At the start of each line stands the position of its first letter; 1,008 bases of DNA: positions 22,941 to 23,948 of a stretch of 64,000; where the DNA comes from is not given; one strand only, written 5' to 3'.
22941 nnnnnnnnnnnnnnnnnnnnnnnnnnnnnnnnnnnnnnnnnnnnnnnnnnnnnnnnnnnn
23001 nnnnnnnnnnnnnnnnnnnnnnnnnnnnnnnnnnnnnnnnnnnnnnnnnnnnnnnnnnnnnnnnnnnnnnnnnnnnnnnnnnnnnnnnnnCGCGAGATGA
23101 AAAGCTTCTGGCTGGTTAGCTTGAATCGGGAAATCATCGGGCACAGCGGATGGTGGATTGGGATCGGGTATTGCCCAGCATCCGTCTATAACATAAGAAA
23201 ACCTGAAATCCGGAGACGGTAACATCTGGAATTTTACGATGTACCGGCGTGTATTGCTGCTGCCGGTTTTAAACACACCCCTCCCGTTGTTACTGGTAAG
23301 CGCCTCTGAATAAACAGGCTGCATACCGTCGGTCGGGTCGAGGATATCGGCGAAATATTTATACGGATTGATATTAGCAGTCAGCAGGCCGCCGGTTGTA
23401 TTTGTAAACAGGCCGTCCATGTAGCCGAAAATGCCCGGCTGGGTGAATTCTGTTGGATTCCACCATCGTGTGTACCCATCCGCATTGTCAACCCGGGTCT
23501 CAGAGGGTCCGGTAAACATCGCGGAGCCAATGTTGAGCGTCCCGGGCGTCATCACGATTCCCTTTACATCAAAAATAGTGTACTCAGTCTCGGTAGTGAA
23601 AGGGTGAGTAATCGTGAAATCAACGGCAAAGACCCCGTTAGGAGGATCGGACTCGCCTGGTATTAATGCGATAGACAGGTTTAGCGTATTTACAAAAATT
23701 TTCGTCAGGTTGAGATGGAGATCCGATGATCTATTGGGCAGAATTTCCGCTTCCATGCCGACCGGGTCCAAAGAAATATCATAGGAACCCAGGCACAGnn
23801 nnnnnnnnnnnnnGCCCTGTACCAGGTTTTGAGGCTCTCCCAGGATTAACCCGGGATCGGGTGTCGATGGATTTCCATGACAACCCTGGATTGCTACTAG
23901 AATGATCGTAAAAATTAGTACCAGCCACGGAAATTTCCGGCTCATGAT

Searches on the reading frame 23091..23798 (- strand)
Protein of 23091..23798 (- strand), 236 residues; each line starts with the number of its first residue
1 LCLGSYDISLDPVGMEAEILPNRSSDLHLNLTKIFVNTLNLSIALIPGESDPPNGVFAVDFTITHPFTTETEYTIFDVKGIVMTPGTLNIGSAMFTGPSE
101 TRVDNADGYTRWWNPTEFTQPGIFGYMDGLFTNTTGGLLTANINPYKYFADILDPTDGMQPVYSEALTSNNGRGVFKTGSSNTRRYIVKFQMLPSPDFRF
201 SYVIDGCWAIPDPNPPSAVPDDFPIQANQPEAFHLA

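Call 51: predict_structure(alignment_id=A4)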
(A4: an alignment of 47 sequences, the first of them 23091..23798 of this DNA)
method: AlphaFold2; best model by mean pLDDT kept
length: 236 residues; sequences in the alignment: 47
mean_pLDDT: 83.7   pTM: 0.79
mean pLDDT of the five models: 83.7, 82.2, 82.1, 82.1, 81.9
residues with pLDDT >= 90: 128; 70-90: 63; 50-70: 36; < 50: 9
segments of 3 or more residues with pLDDT < 50: 1-5, 23-25
pLDDT, mean of each block of 10 residues (from residue 1): 49 75 52 67 90 93 93 94 91 91 93 77 67 69 93 97 94 95 96 82 88 96 92 66
secondary structure, 60 per line:
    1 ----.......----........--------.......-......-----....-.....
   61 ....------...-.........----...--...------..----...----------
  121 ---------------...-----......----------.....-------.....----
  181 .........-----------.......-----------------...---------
elements in order: E5-11 E16-23 H32-38 E40-45 E56-64 E75-83 E88-90 E93-95 E108-110 E144-149 H160-164 E181-189 E201-207
